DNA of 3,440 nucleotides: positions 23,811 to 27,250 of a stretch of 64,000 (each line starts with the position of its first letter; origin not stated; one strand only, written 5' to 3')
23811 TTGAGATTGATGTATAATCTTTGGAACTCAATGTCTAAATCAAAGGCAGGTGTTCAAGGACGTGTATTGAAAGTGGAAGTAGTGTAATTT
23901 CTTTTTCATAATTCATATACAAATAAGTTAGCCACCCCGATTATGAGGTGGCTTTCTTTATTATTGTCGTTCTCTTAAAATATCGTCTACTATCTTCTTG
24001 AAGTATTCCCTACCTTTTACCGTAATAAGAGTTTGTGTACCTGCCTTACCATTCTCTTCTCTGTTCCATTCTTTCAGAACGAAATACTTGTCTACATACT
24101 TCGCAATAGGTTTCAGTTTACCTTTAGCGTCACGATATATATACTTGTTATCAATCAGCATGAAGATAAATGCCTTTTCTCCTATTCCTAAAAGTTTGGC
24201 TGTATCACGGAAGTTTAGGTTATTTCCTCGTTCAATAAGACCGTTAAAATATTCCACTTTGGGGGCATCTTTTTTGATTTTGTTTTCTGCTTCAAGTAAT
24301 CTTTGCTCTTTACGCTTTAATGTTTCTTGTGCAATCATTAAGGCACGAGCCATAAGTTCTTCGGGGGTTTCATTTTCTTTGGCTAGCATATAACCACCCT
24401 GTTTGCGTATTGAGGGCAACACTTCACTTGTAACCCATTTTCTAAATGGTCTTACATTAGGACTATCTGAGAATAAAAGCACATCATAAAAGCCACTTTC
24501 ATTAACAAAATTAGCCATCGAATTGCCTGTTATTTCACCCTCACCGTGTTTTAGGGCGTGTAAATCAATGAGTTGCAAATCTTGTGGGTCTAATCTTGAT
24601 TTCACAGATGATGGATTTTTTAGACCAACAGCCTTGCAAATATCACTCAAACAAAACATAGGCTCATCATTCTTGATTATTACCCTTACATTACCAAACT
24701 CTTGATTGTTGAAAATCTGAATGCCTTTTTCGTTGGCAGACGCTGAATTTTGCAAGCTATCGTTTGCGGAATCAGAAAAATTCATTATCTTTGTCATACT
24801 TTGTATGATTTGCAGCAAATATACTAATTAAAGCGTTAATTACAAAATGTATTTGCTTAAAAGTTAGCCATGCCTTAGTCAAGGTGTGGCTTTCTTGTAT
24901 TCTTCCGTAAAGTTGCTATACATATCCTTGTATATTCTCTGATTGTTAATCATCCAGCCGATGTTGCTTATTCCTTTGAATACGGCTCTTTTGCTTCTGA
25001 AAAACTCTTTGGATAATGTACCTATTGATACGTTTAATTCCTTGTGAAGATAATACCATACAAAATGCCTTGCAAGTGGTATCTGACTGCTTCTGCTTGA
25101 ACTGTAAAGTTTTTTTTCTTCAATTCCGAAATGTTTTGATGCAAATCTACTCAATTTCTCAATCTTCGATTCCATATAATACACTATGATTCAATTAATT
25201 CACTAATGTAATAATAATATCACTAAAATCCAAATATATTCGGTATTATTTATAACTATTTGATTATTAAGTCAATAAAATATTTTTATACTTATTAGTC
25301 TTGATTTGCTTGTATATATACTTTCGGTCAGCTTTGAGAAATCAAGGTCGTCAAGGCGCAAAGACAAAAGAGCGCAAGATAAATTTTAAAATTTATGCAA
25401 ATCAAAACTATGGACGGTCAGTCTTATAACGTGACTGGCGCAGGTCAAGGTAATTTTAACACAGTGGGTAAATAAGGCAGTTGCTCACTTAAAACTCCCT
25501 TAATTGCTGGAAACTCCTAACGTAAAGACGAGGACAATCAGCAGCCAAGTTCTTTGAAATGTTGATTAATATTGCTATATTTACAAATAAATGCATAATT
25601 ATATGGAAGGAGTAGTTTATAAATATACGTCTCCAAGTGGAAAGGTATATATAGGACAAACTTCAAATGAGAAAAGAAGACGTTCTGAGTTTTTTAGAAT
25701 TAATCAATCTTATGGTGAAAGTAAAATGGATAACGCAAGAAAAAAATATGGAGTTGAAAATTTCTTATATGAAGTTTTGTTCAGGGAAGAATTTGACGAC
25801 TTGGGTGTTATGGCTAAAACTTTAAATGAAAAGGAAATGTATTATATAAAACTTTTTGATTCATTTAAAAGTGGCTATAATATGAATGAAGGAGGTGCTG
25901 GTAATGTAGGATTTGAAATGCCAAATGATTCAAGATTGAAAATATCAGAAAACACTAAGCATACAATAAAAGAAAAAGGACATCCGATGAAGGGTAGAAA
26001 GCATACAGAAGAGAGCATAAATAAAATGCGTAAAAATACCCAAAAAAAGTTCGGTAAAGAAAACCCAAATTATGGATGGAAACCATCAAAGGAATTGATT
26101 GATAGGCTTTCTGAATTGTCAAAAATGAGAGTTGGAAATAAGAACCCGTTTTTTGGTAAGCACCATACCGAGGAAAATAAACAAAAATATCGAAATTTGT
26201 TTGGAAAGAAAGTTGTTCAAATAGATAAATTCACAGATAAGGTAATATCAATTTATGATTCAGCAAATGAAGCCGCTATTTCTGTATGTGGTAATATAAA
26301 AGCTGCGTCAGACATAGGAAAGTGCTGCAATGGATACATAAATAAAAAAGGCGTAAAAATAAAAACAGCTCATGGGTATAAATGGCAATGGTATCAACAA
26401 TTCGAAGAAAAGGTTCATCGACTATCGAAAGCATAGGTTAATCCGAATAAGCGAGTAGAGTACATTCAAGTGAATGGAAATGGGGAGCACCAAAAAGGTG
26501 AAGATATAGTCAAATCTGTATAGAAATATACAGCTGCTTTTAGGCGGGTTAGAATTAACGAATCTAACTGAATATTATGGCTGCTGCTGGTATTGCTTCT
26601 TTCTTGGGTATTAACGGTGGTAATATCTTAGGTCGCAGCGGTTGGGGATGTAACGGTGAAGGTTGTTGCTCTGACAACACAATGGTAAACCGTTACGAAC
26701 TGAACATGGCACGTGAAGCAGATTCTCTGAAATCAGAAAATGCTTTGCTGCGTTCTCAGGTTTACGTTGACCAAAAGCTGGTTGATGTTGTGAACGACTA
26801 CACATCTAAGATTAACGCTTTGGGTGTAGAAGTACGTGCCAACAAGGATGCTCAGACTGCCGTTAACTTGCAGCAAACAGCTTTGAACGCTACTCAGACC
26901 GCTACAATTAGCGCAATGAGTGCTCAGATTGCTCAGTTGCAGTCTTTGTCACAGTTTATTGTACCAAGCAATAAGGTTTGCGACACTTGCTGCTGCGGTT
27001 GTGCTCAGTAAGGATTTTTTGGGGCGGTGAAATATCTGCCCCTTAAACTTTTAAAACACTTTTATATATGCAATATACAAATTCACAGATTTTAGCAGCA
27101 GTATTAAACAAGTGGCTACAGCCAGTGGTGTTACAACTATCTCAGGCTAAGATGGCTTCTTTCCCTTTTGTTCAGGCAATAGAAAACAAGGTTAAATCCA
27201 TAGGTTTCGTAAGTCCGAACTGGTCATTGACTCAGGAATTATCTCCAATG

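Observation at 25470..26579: Hidden T4 td-like group I intron; the ATG given for ORF 26577 is the intron's last three bases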

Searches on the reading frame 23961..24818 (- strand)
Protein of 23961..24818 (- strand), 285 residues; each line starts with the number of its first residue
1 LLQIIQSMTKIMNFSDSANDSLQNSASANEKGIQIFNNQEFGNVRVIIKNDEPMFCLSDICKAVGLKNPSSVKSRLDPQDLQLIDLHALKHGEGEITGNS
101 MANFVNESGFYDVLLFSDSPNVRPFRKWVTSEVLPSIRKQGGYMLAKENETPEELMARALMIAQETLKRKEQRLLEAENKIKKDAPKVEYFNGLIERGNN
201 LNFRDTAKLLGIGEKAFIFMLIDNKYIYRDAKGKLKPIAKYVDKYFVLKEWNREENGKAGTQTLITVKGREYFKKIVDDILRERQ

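Call 24: search_protein_families(library=phrogs, proteins=[window:23961-24818:-], max_evalue=0.00001)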
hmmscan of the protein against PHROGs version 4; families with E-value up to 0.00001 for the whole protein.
window:23961-24818:- (285 aa): 12 families
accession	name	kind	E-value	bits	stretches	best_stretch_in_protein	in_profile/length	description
phrog_130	-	transcription regulation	9.8e-64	217.1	1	17-277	144-408/480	anti-repressor Ant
phrog_2899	-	transcription regulation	8.5e-32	111.8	1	32-184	6-154/263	anti-repressor Ant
phrog_463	-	transcription regulation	4.3e-30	106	1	33-236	5-202/250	anti-repressor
phrog_2593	-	transcription regulation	9.4e-28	98.6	1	25-182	11-177/255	anti-repressor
phrog_63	-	transcription regulation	1.5e-22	81.5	1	151-276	226-355/431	anti-repressor Ant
phrog_2011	-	transcription regulation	7.2e-20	72.8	1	34-175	2-146/275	anti-repressor Ant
phrog_5060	-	transcription regulation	3.1e-19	70.9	1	36-169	10-142/224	anti-repressor Ant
phrog_7940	-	unknown function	5.6e-19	69.7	1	32-170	3-133/252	-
phrog_245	-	transcription regulation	7.1e-18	66.2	1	26-151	34-145/319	anti-repressor Ant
phrog_25722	-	unknown function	1e-16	62.1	1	33-151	4-118/150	-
phrog_9976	-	transcription regulation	5.3e-15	56.8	1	34-145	4-108/188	anti-repressor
phrog_2977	-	transcription regulation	1.3e-12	48.8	1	28-117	59-145/150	anti-repressor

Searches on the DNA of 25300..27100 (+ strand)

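Call 4: search_rna_families(source=window, start=25300, end=26700, threshold=evalue, max_evalue=10, show_alignments=4)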
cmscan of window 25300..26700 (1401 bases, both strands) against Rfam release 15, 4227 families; matches with E-value up to 10: 4.
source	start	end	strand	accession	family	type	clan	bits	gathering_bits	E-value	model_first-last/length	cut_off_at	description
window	25505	25594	+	RF00028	Intron_gpI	Intron;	-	31.8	50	6.2e-06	60-138/253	no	Group I catalytic intron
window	26499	26531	+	RF00028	Intron_gpI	Intron;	-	27.8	50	9.9e-05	219-251/253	no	Group I catalytic intron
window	26037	26093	+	RF01933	bxd_5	Gene; lncRNA;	-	22.4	50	0.0099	1-57/57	no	Bithoraxoid conserved region 5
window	25448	25486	+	RF00336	snoJ26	Gene; snRNA; snoRNA; CD-box;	-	17.2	50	10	1-147/147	no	Small nucleolar RNA J26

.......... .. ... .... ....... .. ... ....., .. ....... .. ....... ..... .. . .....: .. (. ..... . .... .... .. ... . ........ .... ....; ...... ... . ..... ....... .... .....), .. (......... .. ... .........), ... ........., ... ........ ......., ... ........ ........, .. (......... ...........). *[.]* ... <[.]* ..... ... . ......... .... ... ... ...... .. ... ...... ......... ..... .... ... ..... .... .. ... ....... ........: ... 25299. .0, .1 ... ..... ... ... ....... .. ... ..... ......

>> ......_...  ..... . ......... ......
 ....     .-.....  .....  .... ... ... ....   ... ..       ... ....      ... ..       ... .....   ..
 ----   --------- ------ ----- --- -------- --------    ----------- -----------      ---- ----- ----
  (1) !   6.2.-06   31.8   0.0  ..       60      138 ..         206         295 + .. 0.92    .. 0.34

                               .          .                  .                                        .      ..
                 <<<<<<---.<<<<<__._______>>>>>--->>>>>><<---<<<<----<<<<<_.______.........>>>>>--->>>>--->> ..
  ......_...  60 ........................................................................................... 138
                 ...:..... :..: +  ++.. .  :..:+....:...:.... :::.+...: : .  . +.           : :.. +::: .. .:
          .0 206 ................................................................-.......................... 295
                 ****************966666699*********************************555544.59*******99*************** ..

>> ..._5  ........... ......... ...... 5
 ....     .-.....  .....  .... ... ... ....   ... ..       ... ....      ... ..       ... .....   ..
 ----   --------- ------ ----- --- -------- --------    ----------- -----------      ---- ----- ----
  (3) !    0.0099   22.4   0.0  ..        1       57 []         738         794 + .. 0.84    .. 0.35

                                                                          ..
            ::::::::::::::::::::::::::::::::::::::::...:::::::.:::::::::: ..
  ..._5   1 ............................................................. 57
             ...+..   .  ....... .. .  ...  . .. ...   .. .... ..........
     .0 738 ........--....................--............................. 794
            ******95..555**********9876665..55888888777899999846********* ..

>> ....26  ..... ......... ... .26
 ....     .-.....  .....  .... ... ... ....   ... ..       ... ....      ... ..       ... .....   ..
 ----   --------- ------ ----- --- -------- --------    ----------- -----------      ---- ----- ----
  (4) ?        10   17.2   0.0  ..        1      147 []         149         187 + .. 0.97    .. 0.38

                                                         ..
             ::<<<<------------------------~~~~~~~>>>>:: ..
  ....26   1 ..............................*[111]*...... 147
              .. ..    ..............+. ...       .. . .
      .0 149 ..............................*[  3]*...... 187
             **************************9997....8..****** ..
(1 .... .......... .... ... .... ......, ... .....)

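Call 7: search_dna_similar(query=window:25300-27100:+, collection=phages, mode=distant, max_rows=30)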
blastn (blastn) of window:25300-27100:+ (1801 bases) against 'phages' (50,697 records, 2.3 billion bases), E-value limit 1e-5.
Records with a match: 130; places in all: 131; records where one place covers at least 80% of the query: 0.
Best place of each record, by identity: >=99% 8; 90-95% 15; 80-90% 56; 60-80% 51.
By first word of the organism name: Staphylococcus 67; Bacillus 17; Pseudomonas 12; Aeromonas 8; Vibrio 8; Alteromonas 5; Enterococcus 4; Lactococcus 2; uncultured 2; Escherichia 2; and 3 more.
By host as written in the record: Staphylococcus sp. 17; - 13; Staphylococcus aureus 6; Aeromonas salmonicida 6; Pseudomonas aeruginosa 6; Alteromonas macleodii str. 'Balearic Sea AD45' 5; Staphylococcus carnosus TM300 4; Bacillus thuringiensis subsp. kurstaki 4; and 56 more.
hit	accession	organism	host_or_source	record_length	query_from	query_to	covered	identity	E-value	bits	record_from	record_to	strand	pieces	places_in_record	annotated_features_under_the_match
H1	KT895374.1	Bacillus phage vB_BpuM-BpSp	Bacillus pumilus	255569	1111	1280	9%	70.8%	6e-7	64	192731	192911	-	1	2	none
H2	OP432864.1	Staphylococcus phage SapYZU04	Staphylococcus aureus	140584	192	1234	8%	80.3%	5e-8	131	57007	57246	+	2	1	none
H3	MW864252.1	Staphylococcus phage SAPYZU_15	Staphylococcus aureus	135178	192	1234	8%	80.3%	5e-8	131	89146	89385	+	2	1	none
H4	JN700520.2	Staphylococcus phage StB12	Staphylococcus hominis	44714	202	1235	7%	84.3%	9e-11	139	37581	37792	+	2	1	none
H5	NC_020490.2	Staphylococcus phage StB12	Staphylococcus hominis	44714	202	1235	7%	84.3%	9e-11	139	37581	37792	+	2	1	none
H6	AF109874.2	Lactococcus phage Tuc2009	-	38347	202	1235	7%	83.0%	4e-9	138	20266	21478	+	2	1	group I intron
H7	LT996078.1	Bacteriophage sp.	-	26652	202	1235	7%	83.0%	4e-9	138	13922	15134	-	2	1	record has no annotation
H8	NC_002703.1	Lactococcus phage Tuc2009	Lactococcus lactis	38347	202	1235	7%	83.0%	4e-9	138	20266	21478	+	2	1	HNH endonuclease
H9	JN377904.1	Aeromonas phage Aes517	Aeromonas salmonicida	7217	1106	1237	7%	72.3%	2e-6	61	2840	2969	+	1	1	DNA polymerase subunit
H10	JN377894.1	Aeromonas phage Aes508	Aeromonas salmonicida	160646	1106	1237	7%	72.3%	2e-6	61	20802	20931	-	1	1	intein-containing split DNA polymerase precursor | split DNA polymerase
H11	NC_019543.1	Aeromonas phage Aes508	Aeromonas salmonicida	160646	1106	1237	7%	72.3%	2e-6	61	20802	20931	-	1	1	DNA polymerase (x2)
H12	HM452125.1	Aeromonas phage phiAS4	Aeromonas salmonicida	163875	1106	1237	7%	71.7%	7e-6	59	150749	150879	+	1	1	split DNA polymerase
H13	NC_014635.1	Aeromonas phage phiAS4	Aeromonas salmonicida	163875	1106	1237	7%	71.7%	7e-6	59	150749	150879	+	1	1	DNA polymerase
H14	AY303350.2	Aeromonas phage 25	-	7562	1111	1238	7%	72.1%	6e-7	64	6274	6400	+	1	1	43B: core DNA polymerase of replisome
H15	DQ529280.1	Aeromonas phage 25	-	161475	1111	1238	7%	72.1%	6e-7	64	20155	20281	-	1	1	43B: gp43 split DNA polymerase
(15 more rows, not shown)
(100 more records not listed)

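Call 20: get_annotated_region(hit=H4, flank=1500)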
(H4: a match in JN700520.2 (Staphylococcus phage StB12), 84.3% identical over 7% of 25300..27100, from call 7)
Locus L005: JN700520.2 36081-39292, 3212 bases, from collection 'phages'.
description: Staphylococcus phage StB12, complete genome.
organism: Staphylococcus phage StB12 (NCBI taxid 1147042)
taxonomy: Viruses; Duplodnaviria; Heunggongvirae; Uroviricota; Caudoviricetes; Azeredovirinae
host: Staphylococcus hominis; source: -; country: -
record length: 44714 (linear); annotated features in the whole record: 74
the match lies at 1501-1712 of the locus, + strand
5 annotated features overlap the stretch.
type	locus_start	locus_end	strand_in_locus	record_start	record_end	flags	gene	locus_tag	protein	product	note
CDS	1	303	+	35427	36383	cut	-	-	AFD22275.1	tail protein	PF10651: DUF2479, unknown function; likely tail fiber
CDS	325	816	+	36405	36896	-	-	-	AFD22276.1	holin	PF05105: phage holin 4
CDS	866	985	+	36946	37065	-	-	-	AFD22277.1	peptidoglycan hydrolase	tail associated protein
CDS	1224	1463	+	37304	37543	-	-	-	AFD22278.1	peptidoglycan hydrolase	tail associated protein; PF05257: CHAP domain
CDS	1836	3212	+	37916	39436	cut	-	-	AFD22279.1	peptidoglycan hydrolase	tail associated protein; PF01832: glucosaminidase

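Call 21: get_annotated_region(hit=H6, flank=1000)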
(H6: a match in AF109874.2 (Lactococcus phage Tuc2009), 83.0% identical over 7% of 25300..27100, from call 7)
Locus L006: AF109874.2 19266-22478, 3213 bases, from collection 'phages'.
description: Lactococcus phage Tuc2009.
organism: Lactococcus phage Tuc2009 (NCBI taxid 35241)
taxonomy: Viruses; Duplodnaviria; Heunggongvirae; Uroviricota; Caudoviricetes
host: -; source: -; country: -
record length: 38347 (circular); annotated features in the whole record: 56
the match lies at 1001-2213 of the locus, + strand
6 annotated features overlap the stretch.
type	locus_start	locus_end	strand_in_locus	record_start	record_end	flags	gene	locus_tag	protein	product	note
CDS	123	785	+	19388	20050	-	-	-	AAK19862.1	minor structural protein 2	mip2; orf36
CDS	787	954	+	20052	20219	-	-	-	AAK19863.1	major structural protein 4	mp4; orf37; major head protein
CDS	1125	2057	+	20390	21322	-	-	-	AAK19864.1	group I intron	orf38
CDS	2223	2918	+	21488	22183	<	-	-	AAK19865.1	major structural protein 4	mp 4; orf39; linked with orf37 after excision of group I intron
CDS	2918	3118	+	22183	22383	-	-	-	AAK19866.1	unknown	orf40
CDS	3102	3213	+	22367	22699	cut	-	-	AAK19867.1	unknown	orf41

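Call 23: search_rna_families(sources=[L005, L006], threshold=evalue, max_evalue=0.001, show_alignments=2)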
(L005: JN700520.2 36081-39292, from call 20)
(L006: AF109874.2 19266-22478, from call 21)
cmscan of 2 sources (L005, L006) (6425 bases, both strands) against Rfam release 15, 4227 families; matches with E-value up to 0.001: 4.
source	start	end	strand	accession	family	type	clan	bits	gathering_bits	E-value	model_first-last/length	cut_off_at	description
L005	973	1189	+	RF00028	Intron_gpI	Intron;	-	100.1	50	9.6e-26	1-253/253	no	Group I catalytic intron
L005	1444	1711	+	RF00028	Intron_gpI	Intron;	-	94.8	50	3.7e-24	1-253/253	no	Group I catalytic intron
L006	1974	2212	+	RF00028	Intron_gpI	Intron;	-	43.2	50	1.1e-08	1-253/253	no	Group I catalytic intron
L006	943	1128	+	RF00028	Intron_gpI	Intron;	-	26.9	50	0.00084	1-253/253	no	Group I catalytic intron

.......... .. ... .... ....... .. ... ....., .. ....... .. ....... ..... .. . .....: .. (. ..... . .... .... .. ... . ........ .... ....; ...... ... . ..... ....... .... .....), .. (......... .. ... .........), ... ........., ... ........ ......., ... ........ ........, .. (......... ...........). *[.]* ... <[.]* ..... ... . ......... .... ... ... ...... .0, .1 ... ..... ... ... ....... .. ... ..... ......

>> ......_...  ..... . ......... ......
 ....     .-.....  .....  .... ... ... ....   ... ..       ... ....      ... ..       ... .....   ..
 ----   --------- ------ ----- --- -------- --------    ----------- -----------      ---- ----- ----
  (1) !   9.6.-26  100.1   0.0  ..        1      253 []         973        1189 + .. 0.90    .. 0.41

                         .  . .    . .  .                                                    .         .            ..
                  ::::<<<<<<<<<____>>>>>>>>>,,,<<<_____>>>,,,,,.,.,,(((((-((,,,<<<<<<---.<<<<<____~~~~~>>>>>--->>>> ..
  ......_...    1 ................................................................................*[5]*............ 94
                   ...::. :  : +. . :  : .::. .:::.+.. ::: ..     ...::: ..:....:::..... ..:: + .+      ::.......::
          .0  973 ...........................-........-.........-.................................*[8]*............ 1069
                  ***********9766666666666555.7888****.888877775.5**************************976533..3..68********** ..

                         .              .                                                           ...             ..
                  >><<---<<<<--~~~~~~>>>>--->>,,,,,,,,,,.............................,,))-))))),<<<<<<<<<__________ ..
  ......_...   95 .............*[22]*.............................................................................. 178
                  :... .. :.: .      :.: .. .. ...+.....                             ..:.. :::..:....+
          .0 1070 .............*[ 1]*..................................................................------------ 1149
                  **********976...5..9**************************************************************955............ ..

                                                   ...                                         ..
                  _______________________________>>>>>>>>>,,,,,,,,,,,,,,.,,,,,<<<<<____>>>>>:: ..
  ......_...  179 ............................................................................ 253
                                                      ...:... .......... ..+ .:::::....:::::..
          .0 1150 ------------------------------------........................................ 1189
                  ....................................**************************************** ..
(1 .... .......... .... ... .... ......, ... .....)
